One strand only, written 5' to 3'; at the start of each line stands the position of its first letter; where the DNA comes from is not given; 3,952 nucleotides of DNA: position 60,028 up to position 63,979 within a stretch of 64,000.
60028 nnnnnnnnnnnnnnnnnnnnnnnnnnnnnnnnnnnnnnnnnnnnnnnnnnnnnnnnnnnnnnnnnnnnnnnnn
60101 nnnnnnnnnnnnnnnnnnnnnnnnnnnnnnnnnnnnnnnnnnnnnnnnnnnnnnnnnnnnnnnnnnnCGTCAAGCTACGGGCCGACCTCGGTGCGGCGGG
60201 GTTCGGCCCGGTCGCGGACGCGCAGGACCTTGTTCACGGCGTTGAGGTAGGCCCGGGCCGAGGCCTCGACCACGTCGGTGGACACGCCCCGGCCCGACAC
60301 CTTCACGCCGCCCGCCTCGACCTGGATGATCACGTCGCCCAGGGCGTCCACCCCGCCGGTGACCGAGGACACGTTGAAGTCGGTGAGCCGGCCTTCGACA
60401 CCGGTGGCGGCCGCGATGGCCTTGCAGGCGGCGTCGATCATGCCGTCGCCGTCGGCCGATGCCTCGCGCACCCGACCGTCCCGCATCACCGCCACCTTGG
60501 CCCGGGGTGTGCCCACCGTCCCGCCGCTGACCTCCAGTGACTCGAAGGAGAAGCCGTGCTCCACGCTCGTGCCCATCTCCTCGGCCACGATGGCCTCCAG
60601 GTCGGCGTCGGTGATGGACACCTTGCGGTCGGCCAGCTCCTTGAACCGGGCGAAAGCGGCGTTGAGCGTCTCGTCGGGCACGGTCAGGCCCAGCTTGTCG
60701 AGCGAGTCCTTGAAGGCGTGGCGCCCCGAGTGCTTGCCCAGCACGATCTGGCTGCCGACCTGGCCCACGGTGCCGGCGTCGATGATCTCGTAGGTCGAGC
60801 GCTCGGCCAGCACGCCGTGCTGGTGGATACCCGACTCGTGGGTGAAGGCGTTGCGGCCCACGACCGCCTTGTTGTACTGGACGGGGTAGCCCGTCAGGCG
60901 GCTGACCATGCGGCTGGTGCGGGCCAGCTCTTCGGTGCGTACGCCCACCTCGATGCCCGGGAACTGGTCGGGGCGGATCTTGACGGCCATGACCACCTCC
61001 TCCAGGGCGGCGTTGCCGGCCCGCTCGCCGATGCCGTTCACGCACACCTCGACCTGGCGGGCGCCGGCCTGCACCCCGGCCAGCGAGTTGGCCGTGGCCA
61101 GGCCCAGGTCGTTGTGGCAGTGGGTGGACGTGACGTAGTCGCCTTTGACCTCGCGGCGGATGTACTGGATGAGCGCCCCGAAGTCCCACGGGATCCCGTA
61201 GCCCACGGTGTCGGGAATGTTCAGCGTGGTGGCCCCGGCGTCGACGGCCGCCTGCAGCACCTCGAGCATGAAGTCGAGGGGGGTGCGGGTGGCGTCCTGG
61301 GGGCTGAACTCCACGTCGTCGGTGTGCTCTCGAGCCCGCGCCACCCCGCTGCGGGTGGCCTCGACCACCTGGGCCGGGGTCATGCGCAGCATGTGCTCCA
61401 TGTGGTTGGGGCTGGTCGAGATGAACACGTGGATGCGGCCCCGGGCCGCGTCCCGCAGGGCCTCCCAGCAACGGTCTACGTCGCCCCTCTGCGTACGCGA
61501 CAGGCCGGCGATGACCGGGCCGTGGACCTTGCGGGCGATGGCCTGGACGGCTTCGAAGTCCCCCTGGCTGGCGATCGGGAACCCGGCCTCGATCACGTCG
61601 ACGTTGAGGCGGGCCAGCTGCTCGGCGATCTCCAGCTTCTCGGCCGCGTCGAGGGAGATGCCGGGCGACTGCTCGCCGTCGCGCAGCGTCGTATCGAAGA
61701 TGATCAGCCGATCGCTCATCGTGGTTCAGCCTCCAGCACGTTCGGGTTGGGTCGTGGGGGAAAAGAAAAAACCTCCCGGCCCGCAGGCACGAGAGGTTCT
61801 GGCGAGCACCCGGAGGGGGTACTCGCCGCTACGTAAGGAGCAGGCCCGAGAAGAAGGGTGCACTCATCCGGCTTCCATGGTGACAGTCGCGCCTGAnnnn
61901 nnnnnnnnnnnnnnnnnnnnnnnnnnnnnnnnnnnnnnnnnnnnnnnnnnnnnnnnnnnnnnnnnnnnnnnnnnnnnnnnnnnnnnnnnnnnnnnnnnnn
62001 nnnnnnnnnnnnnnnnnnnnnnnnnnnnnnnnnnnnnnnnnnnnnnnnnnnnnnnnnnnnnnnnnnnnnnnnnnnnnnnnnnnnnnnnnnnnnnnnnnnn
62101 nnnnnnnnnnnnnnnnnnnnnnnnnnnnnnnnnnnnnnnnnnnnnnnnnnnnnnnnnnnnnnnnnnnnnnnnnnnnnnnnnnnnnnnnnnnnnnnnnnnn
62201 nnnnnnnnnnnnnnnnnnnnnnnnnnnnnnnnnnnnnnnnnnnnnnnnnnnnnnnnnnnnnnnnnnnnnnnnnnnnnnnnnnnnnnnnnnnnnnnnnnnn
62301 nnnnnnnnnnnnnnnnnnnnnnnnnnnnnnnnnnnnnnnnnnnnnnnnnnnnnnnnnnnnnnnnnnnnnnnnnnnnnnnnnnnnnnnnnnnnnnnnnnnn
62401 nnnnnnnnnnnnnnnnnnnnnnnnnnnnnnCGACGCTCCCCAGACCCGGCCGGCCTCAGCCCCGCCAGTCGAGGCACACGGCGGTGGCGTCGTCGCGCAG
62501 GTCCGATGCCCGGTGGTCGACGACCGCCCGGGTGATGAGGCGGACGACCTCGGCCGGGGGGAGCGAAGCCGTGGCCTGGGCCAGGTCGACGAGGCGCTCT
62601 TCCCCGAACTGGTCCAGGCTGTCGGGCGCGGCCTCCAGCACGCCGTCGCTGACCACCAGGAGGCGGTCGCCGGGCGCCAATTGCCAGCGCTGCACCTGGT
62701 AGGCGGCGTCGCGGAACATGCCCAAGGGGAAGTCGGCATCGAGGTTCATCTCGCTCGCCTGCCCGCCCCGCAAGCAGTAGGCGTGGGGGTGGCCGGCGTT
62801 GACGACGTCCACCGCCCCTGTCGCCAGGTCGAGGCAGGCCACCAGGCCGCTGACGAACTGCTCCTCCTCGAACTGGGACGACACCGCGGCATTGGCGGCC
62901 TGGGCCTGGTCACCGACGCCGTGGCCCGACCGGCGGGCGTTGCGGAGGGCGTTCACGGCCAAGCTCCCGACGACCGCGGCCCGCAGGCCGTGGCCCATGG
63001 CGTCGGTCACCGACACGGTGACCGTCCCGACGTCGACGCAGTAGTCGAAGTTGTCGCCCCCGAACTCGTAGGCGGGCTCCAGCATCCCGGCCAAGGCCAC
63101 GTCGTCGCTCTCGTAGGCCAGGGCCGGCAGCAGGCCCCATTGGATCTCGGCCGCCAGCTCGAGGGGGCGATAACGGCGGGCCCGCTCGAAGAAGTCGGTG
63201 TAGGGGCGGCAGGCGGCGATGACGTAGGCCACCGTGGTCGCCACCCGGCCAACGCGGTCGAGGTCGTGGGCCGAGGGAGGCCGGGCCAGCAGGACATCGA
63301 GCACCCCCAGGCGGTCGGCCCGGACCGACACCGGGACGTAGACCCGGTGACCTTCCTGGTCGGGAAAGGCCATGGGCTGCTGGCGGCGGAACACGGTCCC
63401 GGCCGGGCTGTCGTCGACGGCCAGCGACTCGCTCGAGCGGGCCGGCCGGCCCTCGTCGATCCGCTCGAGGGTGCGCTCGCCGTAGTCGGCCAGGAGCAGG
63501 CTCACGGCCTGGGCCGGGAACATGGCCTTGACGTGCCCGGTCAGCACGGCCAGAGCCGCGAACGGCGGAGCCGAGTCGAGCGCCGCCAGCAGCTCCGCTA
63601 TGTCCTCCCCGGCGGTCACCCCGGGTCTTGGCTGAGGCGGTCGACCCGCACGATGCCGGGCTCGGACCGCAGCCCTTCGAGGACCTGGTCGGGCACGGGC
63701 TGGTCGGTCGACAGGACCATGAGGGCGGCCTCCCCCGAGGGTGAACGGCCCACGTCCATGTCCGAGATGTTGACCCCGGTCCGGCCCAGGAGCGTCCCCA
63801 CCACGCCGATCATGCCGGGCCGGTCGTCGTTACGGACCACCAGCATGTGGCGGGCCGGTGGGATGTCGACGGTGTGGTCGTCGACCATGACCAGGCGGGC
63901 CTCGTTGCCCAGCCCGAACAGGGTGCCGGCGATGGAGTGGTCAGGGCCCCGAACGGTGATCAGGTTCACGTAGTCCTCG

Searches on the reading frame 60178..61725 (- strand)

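Call 60: search_protein_families(library=pfam, proteins=[window:60178-61725:-], max_evalue=0.001)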
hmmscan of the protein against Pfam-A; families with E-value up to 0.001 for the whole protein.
window:60178-61725:- (516 aa): 3 families
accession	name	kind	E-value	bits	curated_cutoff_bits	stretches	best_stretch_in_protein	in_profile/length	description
PF00682.25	HMGL-like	-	2.5e-88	296.3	29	1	7-274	2-260/260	HMGL-like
PF08502.15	LeuA_dimer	-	1.3e-33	116.1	24.9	1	371-501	2-131/131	LeuA allosteric (dimerisation) domain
PF22617.1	HCS_D2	-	4.2e-28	98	27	1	288-368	1-81/82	Homocitrate synthase post-HMGL domain-like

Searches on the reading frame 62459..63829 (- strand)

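Call 60: search_protein_families(library=pfam, proteins=[window:62459-63829:-], max_evalue=0.001)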
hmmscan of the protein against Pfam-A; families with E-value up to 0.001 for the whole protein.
window:62459-63829:- (457 aa): 1 family
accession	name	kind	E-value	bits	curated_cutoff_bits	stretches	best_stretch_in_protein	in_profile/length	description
PF07228.17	SpoIIE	-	7e-45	153.8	25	1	268-456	3-192/192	Stage II sporulation protein E (SpoIIE)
